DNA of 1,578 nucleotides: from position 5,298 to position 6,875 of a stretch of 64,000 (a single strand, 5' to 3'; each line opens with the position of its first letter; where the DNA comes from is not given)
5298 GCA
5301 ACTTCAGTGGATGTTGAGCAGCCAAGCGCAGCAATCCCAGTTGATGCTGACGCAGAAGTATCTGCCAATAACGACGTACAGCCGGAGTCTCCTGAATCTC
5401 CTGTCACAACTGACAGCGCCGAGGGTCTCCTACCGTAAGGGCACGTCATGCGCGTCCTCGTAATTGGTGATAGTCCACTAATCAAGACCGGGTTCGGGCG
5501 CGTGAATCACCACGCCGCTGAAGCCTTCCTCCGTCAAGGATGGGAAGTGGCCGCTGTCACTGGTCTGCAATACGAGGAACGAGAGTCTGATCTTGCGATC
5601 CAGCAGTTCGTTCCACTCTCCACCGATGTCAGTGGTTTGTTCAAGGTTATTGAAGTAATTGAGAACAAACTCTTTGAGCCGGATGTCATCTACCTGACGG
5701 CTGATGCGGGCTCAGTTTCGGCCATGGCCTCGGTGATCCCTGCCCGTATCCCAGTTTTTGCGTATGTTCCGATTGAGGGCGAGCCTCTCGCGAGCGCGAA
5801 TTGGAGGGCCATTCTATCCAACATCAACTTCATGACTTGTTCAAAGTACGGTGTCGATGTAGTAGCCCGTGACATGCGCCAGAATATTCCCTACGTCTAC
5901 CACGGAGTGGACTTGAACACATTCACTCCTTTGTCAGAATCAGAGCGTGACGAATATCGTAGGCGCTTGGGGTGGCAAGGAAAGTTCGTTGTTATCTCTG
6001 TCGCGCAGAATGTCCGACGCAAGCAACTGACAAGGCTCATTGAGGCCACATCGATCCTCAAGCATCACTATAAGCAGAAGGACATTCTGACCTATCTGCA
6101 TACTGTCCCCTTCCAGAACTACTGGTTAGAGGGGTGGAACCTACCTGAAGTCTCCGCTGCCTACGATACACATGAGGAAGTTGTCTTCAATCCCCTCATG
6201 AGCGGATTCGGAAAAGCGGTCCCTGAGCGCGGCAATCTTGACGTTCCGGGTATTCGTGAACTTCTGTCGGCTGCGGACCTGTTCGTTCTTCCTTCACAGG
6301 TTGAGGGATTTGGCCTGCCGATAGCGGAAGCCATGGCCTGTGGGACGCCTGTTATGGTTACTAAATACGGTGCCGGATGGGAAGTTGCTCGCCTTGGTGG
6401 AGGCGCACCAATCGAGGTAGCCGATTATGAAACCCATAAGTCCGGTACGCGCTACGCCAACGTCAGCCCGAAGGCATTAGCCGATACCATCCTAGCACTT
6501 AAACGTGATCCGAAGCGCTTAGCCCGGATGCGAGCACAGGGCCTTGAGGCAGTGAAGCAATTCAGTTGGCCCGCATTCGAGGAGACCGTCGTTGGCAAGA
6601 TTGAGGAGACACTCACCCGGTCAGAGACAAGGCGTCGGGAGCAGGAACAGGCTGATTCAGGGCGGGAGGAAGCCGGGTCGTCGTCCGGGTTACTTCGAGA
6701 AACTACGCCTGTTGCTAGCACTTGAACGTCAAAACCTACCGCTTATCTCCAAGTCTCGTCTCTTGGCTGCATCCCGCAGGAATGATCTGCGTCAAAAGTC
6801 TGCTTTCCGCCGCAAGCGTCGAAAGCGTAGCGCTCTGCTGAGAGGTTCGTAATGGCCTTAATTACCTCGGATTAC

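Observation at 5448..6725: A GT4 glycosyltransferase sits inside the head-morphogenesis module, next to a head protein with a Thr/Pro-rich tail. This may indicate virion glycosylation.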

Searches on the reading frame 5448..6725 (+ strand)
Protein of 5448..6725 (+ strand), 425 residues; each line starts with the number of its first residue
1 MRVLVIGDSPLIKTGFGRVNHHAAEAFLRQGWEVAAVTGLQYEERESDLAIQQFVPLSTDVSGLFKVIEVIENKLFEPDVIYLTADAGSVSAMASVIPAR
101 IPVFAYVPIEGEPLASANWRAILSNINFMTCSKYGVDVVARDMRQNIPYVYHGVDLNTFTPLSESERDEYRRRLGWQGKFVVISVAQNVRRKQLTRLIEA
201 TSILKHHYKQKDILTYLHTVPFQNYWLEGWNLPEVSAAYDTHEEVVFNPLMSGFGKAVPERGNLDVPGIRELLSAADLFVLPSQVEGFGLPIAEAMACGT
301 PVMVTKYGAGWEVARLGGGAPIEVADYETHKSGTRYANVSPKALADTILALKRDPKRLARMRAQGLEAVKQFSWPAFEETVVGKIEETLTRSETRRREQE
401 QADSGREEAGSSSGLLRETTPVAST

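Call 3: search_protein_families(library=pfam, proteins=[window:5448-6725:+], max_evalue=0.01)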
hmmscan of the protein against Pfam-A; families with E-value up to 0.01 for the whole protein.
window:5448-6725:+ (425 aa): 4 families
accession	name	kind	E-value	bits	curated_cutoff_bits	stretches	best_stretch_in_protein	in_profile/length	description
PF00534.26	Glycos_transf_1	-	5.6e-20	72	26.4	1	268-365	85-169/172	Glycosyl transferases group 1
PF13692.12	Glyco_trans_1_4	-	2.1e-13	51.2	27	1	267-351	68-139/142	Glycosyl transferases group 1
PF20706.3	GT4-conflict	-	1e-08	35.1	26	1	268-306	274-312/385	Family 4 Glycosyltransferase in conflict systems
PF13579.12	Glyco_trans_4_4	-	0.0022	18.8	29.7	0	14-183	1-155/158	Glycosyl transferase 4-like domain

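Call 4: search_protein_families(library=phrogs, proteins=[window:5448-6725:+], max_evalue=0.001)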
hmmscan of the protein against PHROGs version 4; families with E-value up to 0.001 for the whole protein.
window:5448-6725:+ (425 aa): 2 families
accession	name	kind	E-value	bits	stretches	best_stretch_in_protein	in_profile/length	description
phrog_2170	-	moron, auxiliary metabolic gene and host takeover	1.5e-31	110.8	1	1-388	3-372/374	glycosyltransferase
phrog_4356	-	moron, auxiliary metabolic gene and host takeover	2e-11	44.7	1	219-351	173-270/307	glycosyltransferase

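Call 6: search_dna_similar(query=window:5448-6725:+, collection=phages, mode=protein, max_rows=40)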
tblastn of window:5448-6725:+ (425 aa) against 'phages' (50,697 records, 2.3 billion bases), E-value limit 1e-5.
Records with a match: 6; places in all: 6; records where one place covers at least 80% of the query: 2.
Best place of each record, by identity: <60% 6.
By first word of the organism name: Tetrasphaera 2; Microcystis 2; Pontimonas 1; Bacteriophage 1.
By host as written in the record: Tetrasphaera jenkinsii 2; Microcystis aeruginosa 1; Pontimonas salivibrio CL-TW6 1; Microcystis elabens 1; - 1.
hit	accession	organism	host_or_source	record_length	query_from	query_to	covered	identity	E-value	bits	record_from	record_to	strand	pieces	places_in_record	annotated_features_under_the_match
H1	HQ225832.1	Tetrasphaera phage TJE1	Tetrasphaera jenkinsii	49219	2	374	88%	24.3%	5e-16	87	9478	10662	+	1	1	glycosyl transferase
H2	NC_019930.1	Tetrasphaera phage TJE1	Tetrasphaera jenkinsii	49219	2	374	88%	24.3%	5e-16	87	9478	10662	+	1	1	glycosyltransferase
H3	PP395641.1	Microcystis phage Mae-JY09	Microcystis aeruginosa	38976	1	318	75%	27.9%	8e-13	77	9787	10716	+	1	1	RfaG glycosyltransferase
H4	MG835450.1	Pontimonas phage phiPsal1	Pontimonas salivibrio CL-TW6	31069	3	309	72%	24.2%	4e-10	68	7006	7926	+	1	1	group I glycosyltransferase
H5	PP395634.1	Microcystis phage Mel-JY01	Microcystis elabens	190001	143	309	39%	24.0%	9e-6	54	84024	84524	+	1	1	putative glycosyltransferases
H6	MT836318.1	Bacteriophage sp.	human fecal samples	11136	262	381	28%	33.3%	3e-8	62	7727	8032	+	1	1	record has no annotation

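Call 7: get_annotated_region(hit=H2, flank=7000)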
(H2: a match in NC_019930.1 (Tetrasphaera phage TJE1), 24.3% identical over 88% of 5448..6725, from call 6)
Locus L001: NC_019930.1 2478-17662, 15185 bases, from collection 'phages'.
description: Tetrasphaera phage TJE1, complete genome.
organism: Tetrasphaera phage TJE1 (NCBI taxid 981335)
taxonomy: Viruses; Duplodnaviria; Heunggongvirae; Uroviricota; Caudoviricetes; Tijeunavirus; Tijeunavirus TJE1
host: Tetrasphaera jenkinsii; source: -; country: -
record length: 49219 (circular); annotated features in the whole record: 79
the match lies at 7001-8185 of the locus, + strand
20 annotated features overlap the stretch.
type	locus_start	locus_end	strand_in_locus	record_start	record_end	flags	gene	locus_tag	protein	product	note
CDS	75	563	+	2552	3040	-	-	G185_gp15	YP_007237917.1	lytic transglycosylase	orf5; lysozyme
CDS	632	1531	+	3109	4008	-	-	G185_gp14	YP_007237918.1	hypothetical protein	orf6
CDS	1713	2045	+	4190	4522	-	-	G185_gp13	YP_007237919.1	hypothetical protein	orf7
CDS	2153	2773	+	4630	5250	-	-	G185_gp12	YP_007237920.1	hypothetical protein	orf8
repeat_region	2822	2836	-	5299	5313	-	-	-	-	-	inverted repeat 1 (IR1)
CDS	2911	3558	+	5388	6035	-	-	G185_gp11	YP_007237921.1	nucleotidyl transferase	orf9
CDS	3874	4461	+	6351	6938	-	-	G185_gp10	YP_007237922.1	guanylate kinase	orf10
CDS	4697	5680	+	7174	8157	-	-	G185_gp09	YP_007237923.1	nucleotide-sugar epimerase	orf11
CDS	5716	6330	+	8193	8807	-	-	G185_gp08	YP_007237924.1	methyltransferase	orf12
CDS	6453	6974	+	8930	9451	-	-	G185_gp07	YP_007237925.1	hypothetical protein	orf13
CDS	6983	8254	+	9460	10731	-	-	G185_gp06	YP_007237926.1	glycosyltransferase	orf14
CDS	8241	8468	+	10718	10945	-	-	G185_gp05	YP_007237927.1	hypothetical protein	orf15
CDS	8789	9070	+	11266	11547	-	-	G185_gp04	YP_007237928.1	hypothetical protein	orf16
CDS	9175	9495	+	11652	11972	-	-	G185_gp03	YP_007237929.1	hypothetical protein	orf17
CDS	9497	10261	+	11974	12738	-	-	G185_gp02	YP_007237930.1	hypothetical protein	orf18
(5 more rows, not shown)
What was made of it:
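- Tetrasphaera phage TJE1 carries its distant homologue outside the head module, beside nucleotide-sugar genes (call 7).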

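Call 8: get_annotated_region(hit=H3, flank=7000)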
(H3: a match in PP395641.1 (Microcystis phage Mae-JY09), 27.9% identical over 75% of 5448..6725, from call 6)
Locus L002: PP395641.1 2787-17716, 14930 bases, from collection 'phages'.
description: Microcystis phage Mae-JY09, complete genome.
organism: Microcystis phage Mae-JY09 (NCBI taxid 3126652)
taxonomy: Viruses; Duplodnaviria; Heunggongvirae; Uroviricota; Caudoviricetes
host: Microcystis aeruginosa; source: -; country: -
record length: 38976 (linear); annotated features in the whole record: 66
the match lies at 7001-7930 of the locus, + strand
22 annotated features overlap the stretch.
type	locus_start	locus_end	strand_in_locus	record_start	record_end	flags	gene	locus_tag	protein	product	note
CDS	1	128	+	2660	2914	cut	-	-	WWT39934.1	hypothetical protein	-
CDS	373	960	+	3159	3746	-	-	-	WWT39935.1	hypothetical protein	-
CDS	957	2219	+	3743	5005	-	-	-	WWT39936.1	terminase large subunit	-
CDS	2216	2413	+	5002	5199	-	-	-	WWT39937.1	hypothetical protein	-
CDS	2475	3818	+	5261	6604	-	-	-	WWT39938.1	portal protein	-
CDS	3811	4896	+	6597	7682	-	-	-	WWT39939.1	head morphogenesis domain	-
CDS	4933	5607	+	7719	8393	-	-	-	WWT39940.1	hypothetical protein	-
CDS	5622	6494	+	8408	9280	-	-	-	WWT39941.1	major capsid protein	-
CDS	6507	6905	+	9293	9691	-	-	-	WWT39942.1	hypothetical protein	-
CDS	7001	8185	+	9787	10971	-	-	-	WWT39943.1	RfaG glycosyltransferase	-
CDS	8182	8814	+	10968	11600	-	-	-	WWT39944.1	hypothetical protein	-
CDS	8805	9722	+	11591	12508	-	-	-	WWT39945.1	hypothetical protein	-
CDS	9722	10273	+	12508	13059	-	-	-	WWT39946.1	hypothetical protein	-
CDS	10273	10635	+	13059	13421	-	-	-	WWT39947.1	head-tail adaptor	-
CDS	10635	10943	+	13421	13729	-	-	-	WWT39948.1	hypothetical protein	-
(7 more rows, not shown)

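Call 9: get_annotated_region(hit=H4, flank=7000)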
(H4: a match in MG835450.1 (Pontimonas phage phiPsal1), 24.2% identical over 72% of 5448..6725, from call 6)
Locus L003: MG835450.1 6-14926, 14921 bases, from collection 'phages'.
description: Pontimonas phage phiPsal1, complete genome.
organism: Pontimonas phage phiPsal1 (NCBI taxid 2079347)
taxonomy: Viruses; Duplodnaviria; Heunggongvirae; Uroviricota; Caudoviricetes
host: Pontimonas salivibrio CL-TW6; source: -; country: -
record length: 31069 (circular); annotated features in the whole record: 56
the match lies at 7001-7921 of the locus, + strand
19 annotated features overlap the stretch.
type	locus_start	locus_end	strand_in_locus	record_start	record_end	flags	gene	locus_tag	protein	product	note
CDS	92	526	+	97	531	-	-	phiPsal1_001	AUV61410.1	small terminase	-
CDS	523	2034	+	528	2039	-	-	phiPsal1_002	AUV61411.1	large terminase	-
CDS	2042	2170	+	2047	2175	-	-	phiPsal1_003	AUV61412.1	hypothetical protein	no BlastP matches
CDS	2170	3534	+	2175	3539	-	-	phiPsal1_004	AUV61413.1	portal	-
CDS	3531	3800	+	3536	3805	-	-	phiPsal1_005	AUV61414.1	hypothetical protein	BlastP matches in metagenome data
CDS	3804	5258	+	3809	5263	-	-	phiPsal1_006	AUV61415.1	prohead protease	-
CDS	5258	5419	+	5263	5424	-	-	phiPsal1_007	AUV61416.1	hypothetical protein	no BlastP matches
CDS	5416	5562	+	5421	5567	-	-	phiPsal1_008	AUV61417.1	hypothetical protein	no BlastP matches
CDS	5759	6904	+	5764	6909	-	-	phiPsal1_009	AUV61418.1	major capsid protein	HK97 including scaffold/propeptide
CDS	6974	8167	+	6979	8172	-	-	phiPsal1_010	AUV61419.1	group I glycosyltransferase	-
CDS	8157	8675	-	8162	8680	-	-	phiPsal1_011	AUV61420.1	SAM dependent methyltransferase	-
CDS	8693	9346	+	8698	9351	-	-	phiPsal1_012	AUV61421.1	GT2 family glycosyltransferase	-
CDS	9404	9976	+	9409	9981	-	-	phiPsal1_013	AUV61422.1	neck protein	neck protein HK97 gp6 family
CDS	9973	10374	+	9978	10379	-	-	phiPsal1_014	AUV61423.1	tail completion protein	-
CDS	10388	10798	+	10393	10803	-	-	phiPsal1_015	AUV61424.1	tail tube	-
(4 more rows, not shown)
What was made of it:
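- phiPsal1: MCP-GT4-MTase-GT2-neck (call 9).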

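Call 16: find_homologous_proteins(query=window:5448-6725:+, max_evalue=0.00001)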
Query window:5448-6725:+ (425 aa): 1466 proteins with E <= 0.00001 among 8000 candidates; the best 120 are listed.
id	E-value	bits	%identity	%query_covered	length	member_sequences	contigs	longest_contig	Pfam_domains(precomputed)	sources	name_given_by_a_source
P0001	1.3e-282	955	100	100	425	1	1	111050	PF00534.27,PF20706.4,PF13692.13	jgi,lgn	jgi:glycosyltransferase involved in cell wall biosynthesis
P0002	4.9e-240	814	84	99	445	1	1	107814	PF00534.27,PF20706.4,PF13692.13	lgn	-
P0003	4.6e-232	788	82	98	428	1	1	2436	PF00534.27,PF20706.4,PF13692.13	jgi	jgi:glycosyltransferase involved in cell wall biosynthesis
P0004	2.6e-212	723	75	99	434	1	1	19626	PF00534.27,PF20706.4,PF13692.13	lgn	-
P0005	5.0e-212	722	74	99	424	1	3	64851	PF00534.27,PF20706.4,PF13692.13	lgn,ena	-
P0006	4.0e-190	650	67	98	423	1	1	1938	PF00534.27,PF20706.4,PF13692.13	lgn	-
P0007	1.3e-188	645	68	99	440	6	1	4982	PF00534.27,PF20706.4,PF13692.13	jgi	jgi:glycosyltransferase involved in cell wall biosynthesis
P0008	2.2e-188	644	67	99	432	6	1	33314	PF00534.27,PF20706.4,PF13692.13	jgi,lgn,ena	-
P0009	1.9e-187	641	67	98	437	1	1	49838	PF00534.27,PF20706.4,PF13692.13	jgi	jgi:glycosyltransferase involved in cell wall biosynthesis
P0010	3.3e-186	637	67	99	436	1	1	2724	PF00534.27,PF20706.4,PF13692.13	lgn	-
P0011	1.9e-185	635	66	99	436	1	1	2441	PF00534.27,PF20706.4,PF13692.13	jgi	jgi:glycosyltransferase involved in cell wall biosynthesis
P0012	4.1e-185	633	67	98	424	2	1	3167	PF00534.27,PF20706.4,PF13692.13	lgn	-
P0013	6.0e-185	633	67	99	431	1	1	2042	PF00534.27,PF20706.4,PF13692.13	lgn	-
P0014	2.3e-183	628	65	99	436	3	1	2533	PF00534.27,PF20706.4,PF13692.13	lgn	-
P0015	2.0e-182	625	66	99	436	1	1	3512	PF00534.27,PF20706.4,PF13692.13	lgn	-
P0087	2.5e-144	499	61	84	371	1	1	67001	PF00534.27,PF20706.4,PF13692.13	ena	-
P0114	4.6e-134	465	55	94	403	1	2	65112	PF00534.27,PF20706.4,PF13692.13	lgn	-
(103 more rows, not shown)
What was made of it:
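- More than 1,400 homologues were found, all metagenomic (call 16). JGI labels it 'involved in cell wall biosynthesis' (call 16).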

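Call 17: find_encoding_contigs(protein=P0001, flank=10000, max_places=3)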
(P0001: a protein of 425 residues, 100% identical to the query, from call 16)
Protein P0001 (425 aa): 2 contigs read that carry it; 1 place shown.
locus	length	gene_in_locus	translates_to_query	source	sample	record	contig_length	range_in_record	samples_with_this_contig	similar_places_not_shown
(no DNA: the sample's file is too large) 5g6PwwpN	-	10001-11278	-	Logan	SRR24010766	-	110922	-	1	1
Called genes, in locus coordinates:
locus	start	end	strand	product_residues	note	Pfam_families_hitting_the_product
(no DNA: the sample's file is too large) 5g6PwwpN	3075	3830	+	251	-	-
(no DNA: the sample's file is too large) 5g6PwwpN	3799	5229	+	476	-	PF03237:Terminase_6N, PF17289:Terminase_6C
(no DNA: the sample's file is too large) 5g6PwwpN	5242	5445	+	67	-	-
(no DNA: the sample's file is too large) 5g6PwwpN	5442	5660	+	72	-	-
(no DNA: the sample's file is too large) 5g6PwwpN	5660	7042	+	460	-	PF04860:Phage_portal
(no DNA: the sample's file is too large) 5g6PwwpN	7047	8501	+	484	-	-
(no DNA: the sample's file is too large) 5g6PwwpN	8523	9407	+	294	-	PF17236:SU10_MCP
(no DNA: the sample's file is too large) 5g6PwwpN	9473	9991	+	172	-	-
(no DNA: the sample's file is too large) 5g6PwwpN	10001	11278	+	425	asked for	PF13692:Glyco_trans_1_4, PF00534:Glycos_transf_1, PF20706:GT4-conflict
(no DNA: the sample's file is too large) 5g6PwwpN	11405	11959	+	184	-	PF24163:HCP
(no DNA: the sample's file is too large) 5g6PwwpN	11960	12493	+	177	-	-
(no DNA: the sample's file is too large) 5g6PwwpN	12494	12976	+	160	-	-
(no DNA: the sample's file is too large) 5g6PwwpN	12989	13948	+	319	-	PF18906:Phage_tube_2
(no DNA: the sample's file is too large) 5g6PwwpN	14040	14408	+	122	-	-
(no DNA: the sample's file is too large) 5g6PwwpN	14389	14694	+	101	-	-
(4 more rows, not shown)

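Call 18: find_encoding_contigs(protein=P0087, flank=8000, max_places=2)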
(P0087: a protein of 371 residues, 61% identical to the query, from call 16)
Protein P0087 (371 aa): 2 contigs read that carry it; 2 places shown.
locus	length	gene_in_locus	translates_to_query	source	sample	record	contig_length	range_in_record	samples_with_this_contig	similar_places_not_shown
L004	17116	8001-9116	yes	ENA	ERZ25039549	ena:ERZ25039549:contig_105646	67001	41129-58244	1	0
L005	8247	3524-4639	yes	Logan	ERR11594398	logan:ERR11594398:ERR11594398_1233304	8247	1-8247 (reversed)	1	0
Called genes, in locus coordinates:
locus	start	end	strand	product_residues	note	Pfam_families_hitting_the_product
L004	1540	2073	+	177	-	-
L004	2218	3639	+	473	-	PF03237:Terminase_6N, PF17289:Terminase_6C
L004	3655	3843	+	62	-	-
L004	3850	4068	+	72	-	-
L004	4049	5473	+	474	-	PF04860:Phage_portal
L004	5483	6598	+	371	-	-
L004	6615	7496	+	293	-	PF17236:SU10_MCP, PF05065:Phage_capsid (weak)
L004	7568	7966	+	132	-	-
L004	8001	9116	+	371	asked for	PF13692:Glyco_trans_1_4, PF00534:Glycos_transf_1, PF20706:GT4-conflict (weak)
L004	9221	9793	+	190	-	PF24163:HCP (weak)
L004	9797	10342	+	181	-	-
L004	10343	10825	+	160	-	-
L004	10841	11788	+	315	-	PF18906:Phage_tube_2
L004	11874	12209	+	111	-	-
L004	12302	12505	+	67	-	-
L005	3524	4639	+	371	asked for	PF13692:Glyco_trans_1_4, PF00534:Glycos_transf_1, PF20706:GT4-conflict (weak)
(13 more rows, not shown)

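Call 19: find_encoding_contigs(protein=P0114, flank=8000, max_places=2)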
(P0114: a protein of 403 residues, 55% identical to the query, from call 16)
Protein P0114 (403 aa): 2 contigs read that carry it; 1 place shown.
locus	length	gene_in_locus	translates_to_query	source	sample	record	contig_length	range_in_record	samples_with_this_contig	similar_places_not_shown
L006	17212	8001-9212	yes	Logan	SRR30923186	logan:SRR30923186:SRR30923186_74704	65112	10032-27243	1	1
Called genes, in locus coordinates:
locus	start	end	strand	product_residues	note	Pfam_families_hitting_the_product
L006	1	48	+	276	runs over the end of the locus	PF21934:Yop-YscD_ppl_3rd (faint)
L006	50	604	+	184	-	-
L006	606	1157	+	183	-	-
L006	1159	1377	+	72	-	-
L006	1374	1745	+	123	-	-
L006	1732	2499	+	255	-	-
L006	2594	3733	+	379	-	PF03237:Terminase_6N (weak), PF17289:Terminase_6C (weak)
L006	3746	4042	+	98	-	-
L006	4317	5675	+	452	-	PF04860:Phage_portal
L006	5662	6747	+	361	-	-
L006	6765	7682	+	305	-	PF05065:Phage_capsid, PF17236:SU10_MCP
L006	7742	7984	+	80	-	-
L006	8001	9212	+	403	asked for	PF13692:Glyco_trans_1_4, PF00534:Glycos_transf_1, PF20706:GT4-conflict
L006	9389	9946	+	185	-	-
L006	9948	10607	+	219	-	-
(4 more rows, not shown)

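Call 30: find_related_loci(query=window:5448-6725:+, collection=viral_contigs, flank=8000)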
Query window:5448-6725:+ (425 aa) in viral_contigs; peptide patterns used: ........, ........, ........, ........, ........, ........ (x = any residue, [..] = any of these).
23 stretches matched a pattern; 11 encode a relative of the query (tblastn E <= 1e-3); 11 distinct loci.
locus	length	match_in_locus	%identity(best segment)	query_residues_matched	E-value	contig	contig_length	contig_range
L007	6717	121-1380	68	1-420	0e+0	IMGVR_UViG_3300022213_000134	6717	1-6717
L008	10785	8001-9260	67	1-420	0e+0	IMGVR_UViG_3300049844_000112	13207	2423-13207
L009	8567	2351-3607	65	1-419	0e+0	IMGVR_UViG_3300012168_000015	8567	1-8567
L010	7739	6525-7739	65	1-403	0e+0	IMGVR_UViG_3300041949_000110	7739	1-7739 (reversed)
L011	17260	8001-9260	64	2-421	0e+0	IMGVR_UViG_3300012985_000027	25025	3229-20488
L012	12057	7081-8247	51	1-393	7e-131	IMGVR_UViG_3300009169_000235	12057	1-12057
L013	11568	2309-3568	64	2-421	0e+0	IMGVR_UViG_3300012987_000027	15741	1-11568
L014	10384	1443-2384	25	2-303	2e-18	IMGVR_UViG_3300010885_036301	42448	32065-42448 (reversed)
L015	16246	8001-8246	30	243-330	3e-4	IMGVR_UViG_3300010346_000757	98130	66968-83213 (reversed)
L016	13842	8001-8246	30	243-330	3e-4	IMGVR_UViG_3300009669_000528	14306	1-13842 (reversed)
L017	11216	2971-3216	30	243-330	3e-4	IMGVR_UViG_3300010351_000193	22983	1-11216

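Call 31: search_solved_structures(query=window:5448-6725:+, max_evalue=0.01)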
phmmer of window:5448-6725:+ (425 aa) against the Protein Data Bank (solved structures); distinct sequences matched with E-value up to 0.01: 18.
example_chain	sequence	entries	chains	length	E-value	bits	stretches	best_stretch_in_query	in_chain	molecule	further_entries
6tvp_A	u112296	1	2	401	2.3e-07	33.2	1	265-379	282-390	Alpha-maltose-1-phosphate synthase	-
3c4q_A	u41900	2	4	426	5.2e-07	32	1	273-377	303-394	Predicted glycosyltransferases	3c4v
3c48_A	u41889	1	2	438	5.7e-07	31.9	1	273-377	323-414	Predicted glycosyltransferases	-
3okc_A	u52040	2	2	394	2.1e-06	30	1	255-380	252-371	GDP-mannose-dependent alpha-(1-6)-phosphatidylinositol monomannoside mannosyltransferase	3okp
3oka_A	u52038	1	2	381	2.4e-06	29.8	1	255-379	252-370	GDP-mannose-dependent alpha-(1-6)-phosphatidylinositol monomannoside mannosyltransferase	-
7qsg_A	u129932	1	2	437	5.6e-06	28.6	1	266-387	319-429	D-inositol 3-phosphate glycosyltransferase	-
3mbo_A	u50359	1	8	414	1.3e-05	27.4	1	268-318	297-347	Glycosyltransferase, group 1 family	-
2jjm_A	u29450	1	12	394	1.5e-05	27.2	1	268-318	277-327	GLYCOSYL TRANSFERASE, GROUP 1 FAMILY PROTEIN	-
6kih_A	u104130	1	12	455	7.3e-05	24.9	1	255-309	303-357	Tll1590 protein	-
4xso_B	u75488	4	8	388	7.3e-05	24.9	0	269-317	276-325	Alr3699 protein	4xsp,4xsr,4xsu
5d00_A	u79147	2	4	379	0.00018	23.6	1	263-326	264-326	N-acetyl-alpha-D-glucosaminyl L-malate synthase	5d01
9dcm_B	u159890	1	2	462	0.0006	21.9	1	266-321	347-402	Sucrose-phosphate synthase-like protein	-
8vrf_B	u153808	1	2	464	0.0006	21.9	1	266-321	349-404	Sucrose-phosphate synthase-like protein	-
8uag_A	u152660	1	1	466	0.00061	21.9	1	266-321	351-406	Sucrose-phosphate synthase-like protein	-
3s27_A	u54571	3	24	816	0.0008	21.5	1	270-380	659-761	Sucrose synthase 1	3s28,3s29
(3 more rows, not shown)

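Call 33: find_related_loci(query=A2, collection=genome_contigs, flank=8000)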
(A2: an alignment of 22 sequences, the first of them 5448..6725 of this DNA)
Query A2 (425 aa) in genome_contigs; peptide patterns used: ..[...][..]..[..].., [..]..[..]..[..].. (x = any residue, [..] = any of these).
40 stretches matched a pattern, but none encodes a relative of the query by tblastn (E <= 1e-3).
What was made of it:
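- None appeared in one genome per 185,579 species when scanned with two family-specific peptide patterns (call 33). No copy was found in the scan of 185,579 species genomes, which used two family-specific peptide patterns (call 33).
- Tried and rejected: Prophage or host copies: none found in one genome per 185,579 species, scanned with two family-specific peptide patterns (call 33).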

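Call 34: find_related_loci(query=A2, collection=metagenome_contigs, flank=8000)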
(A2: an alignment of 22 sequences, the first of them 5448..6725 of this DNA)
Query A2 (425 aa) in metagenome_contigs; peptide patterns used: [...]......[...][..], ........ (x = any residue, [..] = any of these).
191 stretches matched a pattern; 54 encode a relative of the query (tblastn E <= 1e-3); 54 distinct loci.
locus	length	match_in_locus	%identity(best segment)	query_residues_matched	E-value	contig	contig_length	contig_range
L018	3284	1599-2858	68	1-420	0e+0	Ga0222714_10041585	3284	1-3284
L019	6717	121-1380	68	1-420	0e+0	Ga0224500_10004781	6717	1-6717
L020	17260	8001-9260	67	1-420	0e+0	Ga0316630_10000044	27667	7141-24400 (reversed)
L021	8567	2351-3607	65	1-419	0e+0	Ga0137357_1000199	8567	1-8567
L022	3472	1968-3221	64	1-418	0e+0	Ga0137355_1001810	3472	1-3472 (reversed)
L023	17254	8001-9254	64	1-417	0e+0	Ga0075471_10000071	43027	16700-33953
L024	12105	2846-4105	64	2-421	0e+0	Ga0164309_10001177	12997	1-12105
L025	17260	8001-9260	64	2-421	0e+0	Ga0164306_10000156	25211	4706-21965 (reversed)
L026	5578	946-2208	62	1-421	0e+0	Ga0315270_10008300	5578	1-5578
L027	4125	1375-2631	62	1-419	0e+0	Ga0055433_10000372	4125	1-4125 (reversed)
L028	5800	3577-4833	62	1-419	0e+0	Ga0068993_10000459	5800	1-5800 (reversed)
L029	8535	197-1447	63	1-417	1e-178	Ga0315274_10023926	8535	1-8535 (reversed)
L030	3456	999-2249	63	2-417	0e+0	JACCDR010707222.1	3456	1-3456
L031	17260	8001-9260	62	1-418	8e-177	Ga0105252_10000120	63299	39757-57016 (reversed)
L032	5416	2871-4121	62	1-417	4e-178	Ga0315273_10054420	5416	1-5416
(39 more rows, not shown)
